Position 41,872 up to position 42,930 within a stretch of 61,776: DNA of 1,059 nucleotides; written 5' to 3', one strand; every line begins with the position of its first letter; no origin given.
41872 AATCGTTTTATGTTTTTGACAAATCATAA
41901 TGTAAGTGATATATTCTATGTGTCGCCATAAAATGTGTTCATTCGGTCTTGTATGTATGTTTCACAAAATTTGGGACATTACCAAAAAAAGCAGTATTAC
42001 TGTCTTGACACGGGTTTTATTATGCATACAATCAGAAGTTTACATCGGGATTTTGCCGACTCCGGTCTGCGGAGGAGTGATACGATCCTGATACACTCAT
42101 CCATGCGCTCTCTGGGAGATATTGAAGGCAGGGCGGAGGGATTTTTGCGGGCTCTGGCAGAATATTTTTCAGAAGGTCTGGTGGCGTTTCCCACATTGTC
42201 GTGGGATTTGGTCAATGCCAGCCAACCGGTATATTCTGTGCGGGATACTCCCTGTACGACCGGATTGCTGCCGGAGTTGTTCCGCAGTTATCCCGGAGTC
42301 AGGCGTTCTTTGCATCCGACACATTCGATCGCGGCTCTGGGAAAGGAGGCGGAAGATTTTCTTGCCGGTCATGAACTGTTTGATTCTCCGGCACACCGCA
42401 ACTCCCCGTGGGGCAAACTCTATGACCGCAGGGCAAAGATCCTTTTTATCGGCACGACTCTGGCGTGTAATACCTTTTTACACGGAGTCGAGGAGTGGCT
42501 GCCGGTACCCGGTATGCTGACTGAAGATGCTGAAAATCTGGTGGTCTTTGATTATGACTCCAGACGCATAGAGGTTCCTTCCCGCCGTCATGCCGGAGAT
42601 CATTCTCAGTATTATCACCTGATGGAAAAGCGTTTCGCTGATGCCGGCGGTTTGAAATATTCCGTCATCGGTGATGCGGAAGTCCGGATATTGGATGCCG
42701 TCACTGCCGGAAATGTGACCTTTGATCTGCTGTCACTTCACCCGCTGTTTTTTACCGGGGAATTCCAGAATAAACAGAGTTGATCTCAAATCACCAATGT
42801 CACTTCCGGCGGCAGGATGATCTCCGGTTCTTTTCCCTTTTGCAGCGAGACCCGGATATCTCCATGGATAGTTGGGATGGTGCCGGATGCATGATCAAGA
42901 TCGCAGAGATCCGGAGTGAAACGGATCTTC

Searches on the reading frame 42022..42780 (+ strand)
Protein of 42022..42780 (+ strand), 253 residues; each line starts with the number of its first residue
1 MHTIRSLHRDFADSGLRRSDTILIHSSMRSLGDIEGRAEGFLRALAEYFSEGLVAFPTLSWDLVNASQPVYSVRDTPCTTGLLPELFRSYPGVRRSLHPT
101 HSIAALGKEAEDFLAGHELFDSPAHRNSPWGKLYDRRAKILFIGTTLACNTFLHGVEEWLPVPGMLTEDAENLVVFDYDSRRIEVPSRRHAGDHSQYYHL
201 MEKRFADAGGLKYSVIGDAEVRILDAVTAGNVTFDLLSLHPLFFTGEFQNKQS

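Call 38: find_homologous_proteins(query=window:42022-42780:+, max_evalue=1e-20)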
Query window:42022-42780:+ (253 aa): 428 proteins with E <= 1e-20 among 1290 candidates; the best 120 are listed.
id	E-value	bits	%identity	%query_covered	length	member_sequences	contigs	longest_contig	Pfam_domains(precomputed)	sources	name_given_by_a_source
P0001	1.1e-168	577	100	100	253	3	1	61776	PF02522.20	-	-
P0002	2.7e-123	429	73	100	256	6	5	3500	PF02522.20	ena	-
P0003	4.8e-123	428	75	100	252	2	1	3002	PF02522.20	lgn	-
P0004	1.7e-120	420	73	99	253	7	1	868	PF02522.20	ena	-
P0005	1.1e-118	414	73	99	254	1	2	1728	PF02522.20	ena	-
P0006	7.7e-118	411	72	99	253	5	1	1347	PF02522.20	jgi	jgi:aminoglycoside 3-N-acetyltransferase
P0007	1.6e-116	407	71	100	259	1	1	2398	PF02522.20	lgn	-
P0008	2.5e-115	403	70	100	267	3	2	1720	PF02522.20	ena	-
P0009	4.6e-115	402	71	99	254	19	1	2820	PF02522.20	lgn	-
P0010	8.7e-115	401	69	100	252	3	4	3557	PF02522.20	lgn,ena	-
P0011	1.3e-113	397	71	99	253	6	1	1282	PF02522.20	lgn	-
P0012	2.1e-113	396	70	98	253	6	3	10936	PF02522.20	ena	-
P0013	1.4e-112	394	69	100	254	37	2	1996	PF02522.20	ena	-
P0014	6.3e-111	388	71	94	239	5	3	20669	PF02522.20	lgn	-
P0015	1.7e-109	384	69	99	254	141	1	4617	PF02522.20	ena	-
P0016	1.7e-109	384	67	99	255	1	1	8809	PF02522.20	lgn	-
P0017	2.3e-102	360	63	100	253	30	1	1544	PF02522.20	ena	-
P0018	4.4e-102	359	65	96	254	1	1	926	PF02522.20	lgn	-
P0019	6.5e-102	359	62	100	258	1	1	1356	PF02522.20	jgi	jgi:aminoglycoside 3-N-acetyltransferase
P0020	1.6e-100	354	60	100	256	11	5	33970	PF02522.20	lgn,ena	-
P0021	4.4e-100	353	61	100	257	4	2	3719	PF02522.20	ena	-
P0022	1.0e-99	352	60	100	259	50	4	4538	PF02522.20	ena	-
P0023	2.9e-98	347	62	99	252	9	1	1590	PF02522.20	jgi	jgi:aminoglycoside 3-N-acetyltransferase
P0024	1.3e-97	345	57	100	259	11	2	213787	PF02522.20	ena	-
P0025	1.9e-97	344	63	99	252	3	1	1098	PF02522.20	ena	-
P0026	2.1e-97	344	62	99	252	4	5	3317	PF02522.20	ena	-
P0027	2.3e-97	344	61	99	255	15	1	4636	PF02522.20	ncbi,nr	ncbi:MAG: AAC(3) family N-acetyltransferase [Lentisphaeria bacterium]|nr:AAC(3) family N-acetyltrans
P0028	4.7e-97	343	59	100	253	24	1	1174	PF02522.20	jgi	jgi:aminoglycoside 3-N-acetyltransferase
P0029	7.3e-97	342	57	100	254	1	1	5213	PF02522.20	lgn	-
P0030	7.4e-97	342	59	99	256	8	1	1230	PF02522.20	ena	-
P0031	9.4e-97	342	62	99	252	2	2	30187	PF02522.20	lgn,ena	-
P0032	3.3e-96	340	59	100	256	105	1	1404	PF02522.20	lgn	-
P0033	6.5e-96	339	63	93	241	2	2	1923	PF02522.20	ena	-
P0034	8.3e-96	339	60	100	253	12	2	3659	PF02522.20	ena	-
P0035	2.3e-95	337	60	99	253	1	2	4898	PF02522.20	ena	-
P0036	2.6e-95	337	57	100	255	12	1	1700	PF02522.20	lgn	-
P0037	3.2e-95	337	61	98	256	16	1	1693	PF02522.20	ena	-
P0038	6.0e-95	336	58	100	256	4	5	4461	PF02522.20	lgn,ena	-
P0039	6.8e-95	336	57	100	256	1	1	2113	PF02522.20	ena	-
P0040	9.2e-95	335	60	100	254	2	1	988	PF02522.20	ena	-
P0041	9.7e-95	335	60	98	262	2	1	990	PF02522.20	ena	-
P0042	1.1e-94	335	61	99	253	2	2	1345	PF02522.20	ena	-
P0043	2.1e-94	334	61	94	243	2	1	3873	PF02522.20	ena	-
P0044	6.7e-93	329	58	100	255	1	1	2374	PF02522.20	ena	-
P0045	1.2e-92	328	76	73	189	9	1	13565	PF02522.20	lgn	-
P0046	1.0e-91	325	58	98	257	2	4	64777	PF02522.20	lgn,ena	-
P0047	1.5e-91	325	57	98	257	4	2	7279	PF02522.20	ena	-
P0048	1.9e-91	325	58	100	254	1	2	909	PF02522.20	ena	-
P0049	2.7e-91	324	59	99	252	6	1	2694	PF02522.20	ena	-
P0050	1.5e-89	318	57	99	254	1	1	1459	PF02522.20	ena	-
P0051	1.6e-89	318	61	94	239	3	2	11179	PF02522.20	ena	-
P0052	2.0e-89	318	61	94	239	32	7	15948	PF02522.20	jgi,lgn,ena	-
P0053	3.1e-89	317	57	98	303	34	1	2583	PF02522.20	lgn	-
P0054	3.6e-88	314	55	100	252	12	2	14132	PF02522.20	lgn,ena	-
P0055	6.2e-88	313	59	94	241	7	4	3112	PF02522.20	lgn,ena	-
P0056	4.4e-86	307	58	94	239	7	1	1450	PF02522.20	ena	-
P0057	1.1e-85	306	56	99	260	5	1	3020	PF02522.20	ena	-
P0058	6.8e-85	303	60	89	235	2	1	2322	PF02522.20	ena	-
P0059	4.6e-84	300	55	100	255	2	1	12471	PF02522.20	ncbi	-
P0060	8.3e-84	299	56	99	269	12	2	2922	PF02522.20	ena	-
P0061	1.4e-83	299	55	99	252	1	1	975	PF02522.20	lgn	-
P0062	8.5e-83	296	55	99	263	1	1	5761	PF02522.20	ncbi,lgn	-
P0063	1.2e-82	296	54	99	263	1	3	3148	PF02522.20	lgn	-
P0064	2.9e-82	294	53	99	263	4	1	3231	PF02522.20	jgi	-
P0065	6.6e-82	293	54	98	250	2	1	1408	PF02522.20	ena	-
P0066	4.5e-81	291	54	99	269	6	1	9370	PF02522.20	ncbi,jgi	-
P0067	9.3e-81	289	53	100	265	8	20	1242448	PF02522.20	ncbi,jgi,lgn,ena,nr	ncbi:MAG: AAC(3) family N-acetyltransferase [Lentisphaerae bacterium]|jgi:aminoglycoside 3-N-acetylt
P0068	1.5e-80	289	54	97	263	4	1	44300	PF02522.20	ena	-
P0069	1.8e-80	289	56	96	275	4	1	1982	PF02522.20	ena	-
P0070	1.5e-79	286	55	98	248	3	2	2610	PF02522.20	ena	-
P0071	1.9e-79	285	51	99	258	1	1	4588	PF02522.20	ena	-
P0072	2.5e-79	285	52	98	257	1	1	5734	PF02522.20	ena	-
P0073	5.2e-79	284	52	98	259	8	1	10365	PF02522.20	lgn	-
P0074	9.2e-79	283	52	99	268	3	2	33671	PF02522.20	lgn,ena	-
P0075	1.1e-78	283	53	99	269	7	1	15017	PF02522.20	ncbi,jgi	ncbi:MAG: AAC(3) family N-acetyltransferase [Lentisphaeria bacterium]|jgi:aminoglycoside 3-N-acetylt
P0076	2.0e-78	282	52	99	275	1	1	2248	PF02522.20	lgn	-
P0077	2.1e-78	282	54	97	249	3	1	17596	PF02522.20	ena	-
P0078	2.1e-78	282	81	57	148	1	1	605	PF02522.20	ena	-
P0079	2.4e-78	282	53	97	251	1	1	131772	PF02522.20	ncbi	-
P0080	1.6e-77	279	53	99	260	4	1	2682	PF02522.20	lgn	-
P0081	1.1e-76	276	54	98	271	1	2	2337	PF02522.20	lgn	-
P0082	1.5e-76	276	53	97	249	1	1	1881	PF02522.20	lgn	-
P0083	1.8e-76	275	51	100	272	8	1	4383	PF02522.20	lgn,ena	-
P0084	2.2e-76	275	53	99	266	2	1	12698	PF02522.20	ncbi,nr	ncbi:MAG: AAC(3) family N-acetyltransferase [Oligosphaeraceae bacterium]|nr:AAC(3) family N-acetyltr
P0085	3.1e-76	275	51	99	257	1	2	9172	PF02522.20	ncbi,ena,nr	ncbi:MAG: AAC(3) family N-acetyltransferase [Lentisphaeria bacterium]|nr:AAC(3) family N-acetyltrans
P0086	3.3e-76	275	54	98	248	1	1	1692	PF02522.20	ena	-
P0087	5.0e-76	274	52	100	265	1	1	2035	PF02522.20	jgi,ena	-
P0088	5.8e-76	274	54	97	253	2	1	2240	PF02522.20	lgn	-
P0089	1.3e-75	273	55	97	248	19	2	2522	PF02522.20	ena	-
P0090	3.3e-75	271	52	98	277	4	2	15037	PF02522.20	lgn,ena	-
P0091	4.8e-75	271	51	100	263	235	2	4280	PF02522.20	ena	-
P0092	5.8e-75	270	52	98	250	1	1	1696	PF02522.20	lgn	-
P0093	1.4e-74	269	50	100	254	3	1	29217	PF02522.20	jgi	jgi:aminoglycoside 3-N-acetyltransferase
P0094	7.0e-74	267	51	99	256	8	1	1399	PF02522.20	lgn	-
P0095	7.9e-74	267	53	98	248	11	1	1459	PF02522.20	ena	-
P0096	1.2e-73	266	50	100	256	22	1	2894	PF02522.20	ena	-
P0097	2.0e-73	265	54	97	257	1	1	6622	PF02522.20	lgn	-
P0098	1.4e-72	263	53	97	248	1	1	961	PF02522.20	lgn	-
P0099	3.2e-72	262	48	99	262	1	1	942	PF02522.20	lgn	-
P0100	3.3e-72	261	50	98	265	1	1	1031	PF02522.20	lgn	-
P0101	1.0e-71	260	51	89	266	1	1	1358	PF02522.20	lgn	-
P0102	1.1e-71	260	53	97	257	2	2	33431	PF02522.20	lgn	-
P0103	1.4e-71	259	62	71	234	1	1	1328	PF02522.20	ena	-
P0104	2.5e-71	259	51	98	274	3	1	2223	PF02522.20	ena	-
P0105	4.8e-71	258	50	97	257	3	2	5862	PF02522.20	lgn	-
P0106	4.9e-71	258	52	94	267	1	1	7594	PF02522.20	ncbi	-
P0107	5.5e-71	257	65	70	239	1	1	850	PF00497.26,PF02522.20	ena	-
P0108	9.5e-71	257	48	100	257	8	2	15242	PF02522.20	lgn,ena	-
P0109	1.2e-70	256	51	97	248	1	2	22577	PF02522.20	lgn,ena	-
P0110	1.9e-70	256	49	96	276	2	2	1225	PF02522.20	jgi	jgi:aminoglycoside 3-N-acetyltransferase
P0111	2.1e-70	256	50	97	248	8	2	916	PF02522.20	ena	-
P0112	2.2e-70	256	51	97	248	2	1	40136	PF02522.20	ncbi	-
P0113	3.9e-70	255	53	97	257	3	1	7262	PF02522.20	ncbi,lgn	ncbi:MAG: AAC(3) family N-acetyltransferase [Victivallaceae bacterium]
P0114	7.1e-70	254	53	89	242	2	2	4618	PF02522.20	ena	-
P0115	1.4e-69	253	49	96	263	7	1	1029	PF02522.20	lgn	-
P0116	4.7e-69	251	49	92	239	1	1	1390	PF02522.20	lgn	-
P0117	4.7e-69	251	48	98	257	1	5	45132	PF02522.20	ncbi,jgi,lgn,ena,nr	ncbi:MAG: AAC(3) family N-acetyltransferase [Verrucomicrobia bacterium]|nr:AAC(3) family N-acetyltra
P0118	6.6e-69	251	52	97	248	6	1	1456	PF02522.20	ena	-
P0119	9.3e-69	250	50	97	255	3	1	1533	PF02522.20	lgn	-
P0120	1.0e-68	250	47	98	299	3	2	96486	PF02522.20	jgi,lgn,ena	-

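Call 39: find_encoding_contigs(protein=P0001, flank=3000, max_places=5)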
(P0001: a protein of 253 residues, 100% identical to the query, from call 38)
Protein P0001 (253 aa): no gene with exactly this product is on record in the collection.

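Call 40: find_encoding_contigs(protein=P0014, flank=10000, max_places=3)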
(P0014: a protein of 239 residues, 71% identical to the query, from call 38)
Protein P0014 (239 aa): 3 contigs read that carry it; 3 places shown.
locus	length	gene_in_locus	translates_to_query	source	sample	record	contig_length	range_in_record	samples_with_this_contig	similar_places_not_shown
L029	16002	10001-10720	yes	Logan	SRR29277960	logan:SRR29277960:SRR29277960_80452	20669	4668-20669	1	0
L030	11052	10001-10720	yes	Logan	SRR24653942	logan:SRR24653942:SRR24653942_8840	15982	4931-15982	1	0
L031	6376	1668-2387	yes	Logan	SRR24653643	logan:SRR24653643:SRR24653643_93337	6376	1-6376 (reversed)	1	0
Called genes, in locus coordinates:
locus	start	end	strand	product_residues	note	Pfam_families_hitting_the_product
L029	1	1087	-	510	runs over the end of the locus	PF00498:FHA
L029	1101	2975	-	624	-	PF01145:Band_7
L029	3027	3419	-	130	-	PF12728:HTH_17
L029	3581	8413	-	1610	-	PF00069:Pkinase, PF07714:PK_Tyr_Ser-Thr, PF12796:Ank_2 (weak), PF13606:Ank_3 (weak), PF12796:Ank_2, PF13857:Ank_5, PF12796:Ank_2, PF12796:Ank_2, +6 more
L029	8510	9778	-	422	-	PF09861:Lar_N, PF21113:LarA_C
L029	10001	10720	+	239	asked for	PF02522:Antibiotic_NAT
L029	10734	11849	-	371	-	-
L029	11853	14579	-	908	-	-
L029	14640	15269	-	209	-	PF07596:SBP_bac_10 (faint)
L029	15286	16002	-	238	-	?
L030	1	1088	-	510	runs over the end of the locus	PF00498:FHA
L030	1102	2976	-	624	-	PF12773:DZR (faint), PF01145:Band_7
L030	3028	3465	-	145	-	PF12728:HTH_17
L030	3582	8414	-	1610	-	PF00069:Pkinase, PF07714:PK_Tyr_Ser-Thr, PF03109:ABC1 (weak), PF12796:Ank_2, PF12796:Ank_2, PF13857:Ank_5, PF12796:Ank_2, PF12796:Ank_2, +7 more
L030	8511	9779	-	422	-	PF09861:Lar_N, PF21113:LarA_C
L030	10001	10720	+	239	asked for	PF02522:Antibiotic_NAT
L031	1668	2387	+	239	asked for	PF02522:Antibiotic_NAT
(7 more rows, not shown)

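Call 41: find_encoding_contigs(protein=P0045, flank=10000, max_places=3)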
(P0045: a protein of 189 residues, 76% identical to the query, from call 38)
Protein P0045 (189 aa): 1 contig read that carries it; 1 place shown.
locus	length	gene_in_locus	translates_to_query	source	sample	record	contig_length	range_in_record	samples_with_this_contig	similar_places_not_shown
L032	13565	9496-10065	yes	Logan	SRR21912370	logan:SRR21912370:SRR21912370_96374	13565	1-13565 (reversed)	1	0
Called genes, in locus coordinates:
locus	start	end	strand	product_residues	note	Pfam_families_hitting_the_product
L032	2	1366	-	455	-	?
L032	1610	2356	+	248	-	PF13580:SIS_2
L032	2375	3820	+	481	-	PF00370:FGGY_N, PF02782:FGGY_C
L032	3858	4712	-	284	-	PF04909:Amidohydro_2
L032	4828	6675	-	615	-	PF00657:Lipase_GDSL, PF13472:Lipase_GDSL_2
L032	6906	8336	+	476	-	PF00728:Glyco_hydro_20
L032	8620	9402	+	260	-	PF13472:Lipase_GDSL_2 (weak)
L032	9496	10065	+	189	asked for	PF02522:Antibiotic_NAT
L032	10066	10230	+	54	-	-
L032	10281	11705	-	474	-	PF00144:Beta-lactamase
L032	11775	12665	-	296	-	-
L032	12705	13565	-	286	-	?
